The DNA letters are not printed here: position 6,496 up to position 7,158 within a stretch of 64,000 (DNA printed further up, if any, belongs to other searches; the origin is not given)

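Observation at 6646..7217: PadR regulator with a Cys-rich wing, divergent from an unannotated 31-aa Cys/His-rich membrane peptide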

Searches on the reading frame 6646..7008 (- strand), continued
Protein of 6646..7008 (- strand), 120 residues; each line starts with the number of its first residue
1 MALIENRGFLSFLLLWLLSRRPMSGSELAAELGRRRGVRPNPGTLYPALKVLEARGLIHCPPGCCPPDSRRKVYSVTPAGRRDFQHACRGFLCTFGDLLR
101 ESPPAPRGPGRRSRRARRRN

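Call 40: find_related_loci(query=A3, collection=metagenome_contigs, flank=2500)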
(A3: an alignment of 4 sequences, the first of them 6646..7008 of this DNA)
Query A3 (120 aa) in metagenome_contigs; peptide patterns used: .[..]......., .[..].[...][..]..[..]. (x = any residue, [..] = any of these).
380 stretches matched a pattern; 16 encode a relative of the query (tblastn E <= 1e-3); 16 distinct loci.
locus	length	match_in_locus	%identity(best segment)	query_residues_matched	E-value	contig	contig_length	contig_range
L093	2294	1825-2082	46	5-98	3e-28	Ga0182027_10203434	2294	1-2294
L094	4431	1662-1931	48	7-101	1e-26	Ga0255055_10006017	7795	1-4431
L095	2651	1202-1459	45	5-98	1e-26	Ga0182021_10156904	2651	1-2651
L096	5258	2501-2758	44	5-98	6e-25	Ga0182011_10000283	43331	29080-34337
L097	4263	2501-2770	45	1-98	1e-24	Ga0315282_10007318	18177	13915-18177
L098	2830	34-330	42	4-106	1e-23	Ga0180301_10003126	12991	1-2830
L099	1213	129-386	39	5-98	1e-11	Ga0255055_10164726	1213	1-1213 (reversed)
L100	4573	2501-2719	41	7-82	2e-11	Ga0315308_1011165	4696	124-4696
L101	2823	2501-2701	42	7-73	3e-11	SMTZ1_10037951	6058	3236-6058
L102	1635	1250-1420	44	7-63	2e-10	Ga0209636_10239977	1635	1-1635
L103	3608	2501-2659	45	6-58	3e-10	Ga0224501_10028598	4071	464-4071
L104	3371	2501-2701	42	7-73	3e-10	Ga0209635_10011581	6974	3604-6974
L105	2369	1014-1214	42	7-73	3e-10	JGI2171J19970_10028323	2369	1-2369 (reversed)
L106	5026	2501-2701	42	7-73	3e-10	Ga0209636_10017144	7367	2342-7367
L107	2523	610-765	46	7-58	1e-9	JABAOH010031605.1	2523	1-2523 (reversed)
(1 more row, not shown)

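Call 50: search_solved_structures(query=A1, max_evalue=0.001, show_alignments=2)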
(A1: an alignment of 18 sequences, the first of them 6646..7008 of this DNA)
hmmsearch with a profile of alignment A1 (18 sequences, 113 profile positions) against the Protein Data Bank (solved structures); distinct sequences matched with E-value up to 0.001: 42.
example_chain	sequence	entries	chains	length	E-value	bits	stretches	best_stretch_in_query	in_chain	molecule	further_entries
5dym_A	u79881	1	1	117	1.3e-12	50.7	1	16-90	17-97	PadR-family transcriptional regulator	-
6ez1_A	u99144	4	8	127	2.7e-09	40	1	5-90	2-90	DNA binding protein | HALOPHILIC WINGED-HELIX-TURN-HELIX DNA BINDING PROTEIN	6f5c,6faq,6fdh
5zhc_A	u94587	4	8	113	6.8e-09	38.7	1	21-95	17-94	Transcriptional regulator | Transcriptional regulator Rv3488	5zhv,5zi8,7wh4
6qfd_A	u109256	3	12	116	1.3e-08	37.8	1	13-90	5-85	DNA-binding protein | hsRosR DNA binding protein | DNA binding protein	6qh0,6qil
6qua_A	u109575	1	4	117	1.3e-08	37.8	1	13-90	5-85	hsRosR-DNA binding protein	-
4esb_A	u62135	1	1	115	4.2e-08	36.2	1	16-93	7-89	Transcriptional regulator, PadR family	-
7wjp_A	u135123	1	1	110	1.5e-07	34.4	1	16-94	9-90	PadR family transcriptional regulator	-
5h20_A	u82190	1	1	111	2e-07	34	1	15-86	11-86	Putative PadR-family transcriptional regulatory protein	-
9qbc_A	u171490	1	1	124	2.4e-07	33.8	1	16-91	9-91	PadR-family transcriptional regulator PadR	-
9qbd_A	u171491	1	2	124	4.1e-07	33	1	16-91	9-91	PadR-family transcriptional regulator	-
4esf_A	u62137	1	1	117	5.3e-07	32.6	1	16-90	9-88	PadR-like transcriptional regulator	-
3l7w_A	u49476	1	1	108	6.6e-07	32.3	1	19-90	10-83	Putative uncharacterized protein SMU.1704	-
3elk_A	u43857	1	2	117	7.1e-07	32.2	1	16-89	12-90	Putative transcriptional regulator TA0346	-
5zqh_A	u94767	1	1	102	1e-06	31.7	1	16-89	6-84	PadR family transcriptional regulator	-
3hhh_A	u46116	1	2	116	1.8e-06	30.9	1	16-91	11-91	Transcriptional regulator, PadR family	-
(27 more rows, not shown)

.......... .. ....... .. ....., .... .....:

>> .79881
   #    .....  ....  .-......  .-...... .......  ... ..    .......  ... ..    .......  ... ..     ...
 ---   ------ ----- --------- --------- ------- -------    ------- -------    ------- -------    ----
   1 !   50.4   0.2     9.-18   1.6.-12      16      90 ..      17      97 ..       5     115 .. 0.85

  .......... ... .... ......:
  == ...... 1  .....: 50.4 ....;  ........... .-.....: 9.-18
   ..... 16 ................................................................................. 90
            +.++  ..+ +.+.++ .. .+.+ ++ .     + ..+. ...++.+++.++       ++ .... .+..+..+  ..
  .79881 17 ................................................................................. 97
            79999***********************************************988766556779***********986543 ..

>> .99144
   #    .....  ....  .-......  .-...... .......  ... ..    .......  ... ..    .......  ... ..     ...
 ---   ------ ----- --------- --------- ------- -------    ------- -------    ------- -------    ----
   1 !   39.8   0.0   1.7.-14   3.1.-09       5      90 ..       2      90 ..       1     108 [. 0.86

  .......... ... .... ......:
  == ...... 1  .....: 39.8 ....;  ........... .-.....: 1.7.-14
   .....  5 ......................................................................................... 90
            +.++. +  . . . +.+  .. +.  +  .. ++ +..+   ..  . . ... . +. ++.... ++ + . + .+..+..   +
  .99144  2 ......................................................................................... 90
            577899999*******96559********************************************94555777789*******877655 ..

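Call 58: predict_structure(alignment_id=A1)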
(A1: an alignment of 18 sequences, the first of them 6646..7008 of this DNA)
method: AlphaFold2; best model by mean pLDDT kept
length: 120 residues; sequences in the alignment: 18
mean_pLDDT: 77.5   pTM: 0.66
mean pLDDT of the five models: 77.5, 77.5, 77.3, 75.7, 72.0
residues with pLDDT >= 90: 45; 70-90: 40; 50-70: 20; < 50: 15
segments of 3 or more residues with pLDDT < 50: 1-5, 110-112, 114-120
pLDDT, mean of each block of 10 residues (from residue 1): 56 93 92 88 89 91 58 90 87 78 61 46
secondary structure, 60 per line:
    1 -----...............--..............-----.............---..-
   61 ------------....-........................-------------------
elements in order: H6-20 H25-36 H42-54 E73-76 H78-101
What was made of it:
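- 6646..7008 (-): PadR-family repressor gene, 120 aa, single-domain (PadR-s2 type): winged helix-turn-helix plus a long C-terminal helix. AlphaFold model with pLDDT 77.5: H6-20, H25-36, H42-54, wing, H78-101 (call 58).
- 6802..6834 (-): Codons for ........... (residues 59-69). This is the Cys/Pro-rich beta-wing loop holding C60, C64 and C65. It is specific to this lineage. Low-confidence loop 60-72 in the model (call 58).
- On PadR family (Pfam PF03551), single-domain subfamily: AlphaFold model with H6-20, H25-36, H42-54, wing and H78-101 (call 58).
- Checked: In the AlphaFold model it lies in the beta-wing loop (residues 60-72, low confidence) (call 58).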

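Call 60: fold_search(model_id=the predicted structure, library=pdb)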
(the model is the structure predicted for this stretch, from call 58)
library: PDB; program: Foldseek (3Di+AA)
matches with E <= 10: 1139; with E <= 0.001: 91
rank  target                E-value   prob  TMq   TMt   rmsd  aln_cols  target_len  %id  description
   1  3elk_B                3.7e-06  1.00  0.61  0.71   3.7       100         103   26  Crystal structure of putative transcriptional regulator TA0346 from Thermoplasma acidophilum (released 2008-09-30)
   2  3elk_A                9.9e-06  1.00  0.60  0.68   4.4       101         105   25  Crystal structure of putative transcriptional regulator TA0346 from Thermoplasma acidophilum (released 2008-09-30)
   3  5zi8_B                2.3e-05  1.00  0.63  0.72   2.3        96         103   36  Crystal structure of the PadR-family transcriptional regulator Rv3488 of Mycobacterium tuberculosis H37Rv in complex w (released 2018-10-17)
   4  9qbc                  3.0e-05  1.00  0.68  0.77   2.1        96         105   26  Crystal structure of Brachyspira hampsonii PadR (released 2026-03-11)
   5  4ejo_A                3.2e-05  1.00  0.57  0.61   4.3       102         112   32  Crystal structure of padr family transcriptional regulator from Eggerthella lenta DSM 2243 (released 2012-04-25)
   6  5h20                  3.9e-05  1.00  0.71  0.82   2.2        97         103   22  X-ray structure of PadR-like Transcription factor from bacteroid fragilis (released 2017-03-08)
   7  1xma_B                4.1e-05  1.00  0.69  0.80   2.1        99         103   24  Structure of a transcriptional regulator from Clostridium thermocellum Cth-833 (released 2004-12-14)
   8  9qbd_A                4.1e-05  1.00  0.65  0.75   2.6        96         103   26  Crystal structure of Brachyspira hampsonii PadR with Leu88 replaced by 3-aminotyrosine (released 2026-03-11)
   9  5zi8_A                5.4e-05  1.00  0.63  0.72   3.1       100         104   35  Crystal structure of the PadR-family transcriptional regulator Rv3488 of Mycobacterium tuberculosis H37Rv in complex w (released 2018-10-17)
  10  6abt_A                5.7e-05  1.00  0.71  0.86   2.2        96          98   24  Crystal structure of transcription factor from Listeria monocytogenes (released 2019-06-05)
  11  5dym                  5.7e-05  1.00  0.61  0.74   2.7        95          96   25  Crystal structure of a PadR family transcription regulator from hypervirulent Clostridium difficile R20291 - CdPadR_0991 (released 2016-10-05)
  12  7wh4_A                6.5e-05  1.00  0.62  0.73   2.5        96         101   36  Crystal structure of the PadR-family transcriptional regulator Rv3488 of Mycobacterium tuberculosis H37Rv in complex w (released 2022-02-09)
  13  3f3x                  7.0e-05  1.00  0.64  0.56   3.6       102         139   24  Crystal structure of the transcriptional regulator BldR from Sulfolobus Solfataricus (released 2009-05-05)
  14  8qdf_B                7.9e-05  1.00  0.69  0.77   2.2        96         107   22  Engineered LmrR with Met-89 replaced by para-boronophenylalanine (released 2024-05-01)
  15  4esb                  7.9e-05  1.00  0.63  0.72   3.3        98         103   22  Crystal structure of PadR-like transcriptional regulator (BC4206) from Bacillus cereus strain ATCC 14579 (released 2012-12-05)
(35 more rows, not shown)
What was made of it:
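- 6646..7008 (-): Foldseek top hits are PadR structures 3elk, 5zi8 (Rv3488) and LmrR (call 60).
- On PadR family (Pfam PF03551), single-domain subfamily: Foldseek gives probability 1.00 to PadR structures 3elk, 5zi8, 9qbc and LmrR (call 60).
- Closest known: PadR-s2 regulators LmrR. Same: The fold and length are the same (calls 58, 60). Rv3488 is 36% identical and was crystallised with a bound ligand (call 60).
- (title cut off), is among the closest structures at 36% identity (call 60). The closest solved relatives include the oxidative-stress regulator RosR of Halobacterium (calls 50, 60).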

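Call 69: find_homologous_proteins(query=P0004, max_evalue=1e-10)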
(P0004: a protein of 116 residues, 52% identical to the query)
Query P0004 (116 aa): 4 proteins with E <= 1e-10 among 23 candidates.
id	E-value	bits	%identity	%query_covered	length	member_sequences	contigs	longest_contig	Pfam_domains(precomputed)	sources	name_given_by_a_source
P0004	2.2e-71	255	100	100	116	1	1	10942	PF03551.21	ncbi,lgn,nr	ncbi:MAG: helix-turn-helix transcriptional regulator [Euryarchaeota archaeon]|nr:helix-turn-helix tr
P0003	7.4e-29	118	58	93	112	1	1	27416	PF03551.21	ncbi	-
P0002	7.5e-28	114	56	83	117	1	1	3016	PF03551.21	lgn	-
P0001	8.2e-27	111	54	83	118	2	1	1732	PF03551.21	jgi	jgi:DNA-binding PadR family transcriptional regulator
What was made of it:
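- Tried and rejected: A search from P0004 returned only P0001-P0004 (call 69).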

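Call 74: search_protein_families(library=pfam, alignment_id=A4, max_evalue=0.00001)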
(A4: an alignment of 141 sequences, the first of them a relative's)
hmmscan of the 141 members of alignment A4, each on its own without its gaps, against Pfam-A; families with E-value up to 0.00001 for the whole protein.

A. member 1, L004:22-726:+ (235 aa): 1 family
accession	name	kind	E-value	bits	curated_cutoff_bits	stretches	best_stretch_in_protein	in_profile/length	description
PF01663.27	Phosphodiest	-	5.6e-18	66.1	23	1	11-73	1-64/342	Type I phosphodiesterase / nucleotide pyrophosphatase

B. families by the number of members that match (of 141 scanned): 99 families (the first 25 are shown)
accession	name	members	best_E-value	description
PF00749.27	tRNA-synt_1c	9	3.4e-72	tRNA synthetases class I (E and Q), catalytic domain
PF03950.23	tRNA-synt_1c_C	9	1.3e-16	tRNA synthetases class I (E and Q), anti-codon binding domain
PF20974.2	tRNA-synt_1c_C2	9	9.9e-09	tRNA synthetases class I (E and Q), anti-codon binding domain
PF00334.24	NDK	8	3.6e-28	Nucleoside diphosphate kinase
PF01658.22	Inos-1-P_synth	7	7.3e-33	Myo-inositol-1-phosphate synthase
PF01248.31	Ribosomal_L7Ae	7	4.5e-28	Ribosomal protein L7Ae/L30e/S12e/Gadd45 family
PF02274.22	ADI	5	2.8e-41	Arginine deiminase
PF07726.17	AAA_3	4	8.7e-63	ATPase family associated with various cellular activities (AAA)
PF17863.7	AAA_lid_2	4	5e-20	AAA lid domain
PF07728.20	AAA_5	4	1.6e-16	AAA domain (dynein-related subfamily)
PF13192.12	Thioredoxin_3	4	5.5e-16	Thioredoxin domain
PF19420.4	DDAH_eukar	4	1.3e-14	N,N dimethylarginine dimethylhydrolase, eukaryotic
PF20030.5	bpMoxR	4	4.2e-11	MoxR domain in the MoxR-vWA-beta-propeller ternary systems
PF07690.21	MFS_1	3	4.3e-51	Major Facilitator Superfamily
PF00005.33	ABC_tran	3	2.7e-35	ABC transporter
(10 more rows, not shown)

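Call 76: search_protein_families(library=pfam, proteins=[L056:3299-3964:+, L056:3964-5076:+, L056:5076-5591:+, L042:3132-3794:+, L042:3993-4970:+, L082:3276-3947:+, L082:4094-5077:+], max_evalue=0.01)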
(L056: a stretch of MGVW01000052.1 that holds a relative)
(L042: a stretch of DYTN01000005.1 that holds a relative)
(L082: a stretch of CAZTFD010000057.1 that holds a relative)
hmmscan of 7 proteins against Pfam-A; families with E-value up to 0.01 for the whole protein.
L056:3299-3964:+ (222 aa): 1 family
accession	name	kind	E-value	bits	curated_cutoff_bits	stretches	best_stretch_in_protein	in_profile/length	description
PF13192.12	Thioredoxin_3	-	7.7e-16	58.3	24.8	1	134-209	2-74/76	Thioredoxin domain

L056:3964-5076:+ (371 aa): 9 families
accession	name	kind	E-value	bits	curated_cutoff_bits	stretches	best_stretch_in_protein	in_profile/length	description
PF07726.17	AAA_3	-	1.5e-62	209.7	27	1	91-221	1-131/131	ATPase family associated with various cellular activities (AAA)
PF17863.7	AAA_lid_2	-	2.4e-18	66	22.7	1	281-346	1-66/74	AAA lid domain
PF07728.20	AAA_5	-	8.9e-16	58.6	22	1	91-219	1-139/139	AAA domain (dynein-related subfamily)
PF20030.5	bpMoxR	-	3.3e-10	39.8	27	1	61-238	3-179/205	MoxR domain in the MoxR-vWA-beta-propeller ternary systems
PF00493.29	MCM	-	2.3e-06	27.3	23.3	1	64-204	32-175/224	MCM P-loop domain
PF05496.18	RuvB_N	-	0.0021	18.3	27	0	91-115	35-59/159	Holliday junction DNA helicase RuvB P-loop domain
PF00158.32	Sigma54_activat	-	0.0025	18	20.2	1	140-200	85-141/168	Sigma-54 interaction domain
PF00004.35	AAA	-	0.0066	17.3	21.2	0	92-203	1-111/131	ATPase family associated with various cellular activities (AAA)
PF01078.27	Mg_chelatase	-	0.009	15.9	20.3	0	76-112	9-45/207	Magnesium chelatase, subunit ChlI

L056:5076-5591:+ (172 aa): 0 families

L042:3132-3794:+ (221 aa): 1 family
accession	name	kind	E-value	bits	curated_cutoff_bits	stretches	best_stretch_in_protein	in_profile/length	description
PF13192.12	Thioredoxin_3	-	2.5e-13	50.3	24.8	1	133-208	2-74/76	Thioredoxin domain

L042:3993-4970:+ (326 aa): 9 families
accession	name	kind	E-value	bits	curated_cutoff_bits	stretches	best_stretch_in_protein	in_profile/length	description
PF07726.17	AAA_3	-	7.4e-62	207.5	27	1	46-176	1-131/131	ATPase family associated with various cellular activities (AAA)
PF17863.7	AAA_lid_2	-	5e-20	71.5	22.7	1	236-299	1-64/74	AAA lid domain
PF07728.20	AAA_5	-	3e-16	60.1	22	1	46-174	1-139/139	AAA domain (dynein-related subfamily)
PF20030.5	bpMoxR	-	4.2e-11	42.7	27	1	16-193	3-179/205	MoxR domain in the MoxR-vWA-beta-propeller ternary systems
PF00493.29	MCM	-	0.00011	21.9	23.3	1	40-159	53-175/224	MCM P-loop domain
PF01078.27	Mg_chelatase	-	0.00023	21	20.3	0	27-67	5-45/207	Magnesium chelatase, subunit ChlI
PF00004.35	AAA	-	0.00067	20.6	21.2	1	48-158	2-111/131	ATPase family associated with various cellular activities (AAA)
PF00158.32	Sigma54_activat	-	0.0012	19.1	20.2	1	110-155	96-141/168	Sigma-54 interaction domain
PF05496.18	RuvB_N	-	0.0031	17.7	27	0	45-69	34-58/159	Holliday junction DNA helicase RuvB P-loop domain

L082:3276-3947:+ (224 aa): 3 families
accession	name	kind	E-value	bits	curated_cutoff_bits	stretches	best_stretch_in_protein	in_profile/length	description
PF13192.12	Thioredoxin_3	-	7.1e-12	45.6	24.8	1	136-211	2-74/76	Thioredoxin domain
PF13905.12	Thioredoxin_8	-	0.0082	16.9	27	0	44-88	49-91/94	Thioredoxin-like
PF00085.26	Thioredoxin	-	0.0098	16.3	23.5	0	140-205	25-91/103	Thioredoxin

L082:4094-5077:+ (328 aa): 9 families
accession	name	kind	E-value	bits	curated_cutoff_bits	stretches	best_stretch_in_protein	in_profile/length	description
PF07726.17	AAA_3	-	8.7e-63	210.5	27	1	46-176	1-131/131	ATPase family associated with various cellular activities (AAA)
PF17863.7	AAA_lid_2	-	6.8e-20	71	22.7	1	236-301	1-66/74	AAA lid domain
PF07728.20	AAA_5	-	1.6e-16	61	22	1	46-174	1-139/139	AAA domain (dynein-related subfamily)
PF20030.5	bpMoxR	-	5.9e-11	42.3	27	1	16-193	3-179/205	MoxR domain in the MoxR-vWA-beta-propeller ternary systems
PF00493.29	MCM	-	3.1e-05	23.6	23.3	1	40-159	53-175/224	MCM P-loop domain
PF00004.35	AAA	-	0.0003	21.7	21.2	1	48-157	2-110/131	ATPase family associated with various cellular activities (AAA)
PF05496.18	RuvB_N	-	0.001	19.3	27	0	45-71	34-60/159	Holliday junction DNA helicase RuvB P-loop domain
PF01078.27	Mg_chelatase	-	0.0045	16.9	20.3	0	27-67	5-45/207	Magnesium chelatase, subunit ChlI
PF00158.32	Sigma54_activat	-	0.0048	17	20.2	0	112-145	98-131/168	Sigma-54 interaction domain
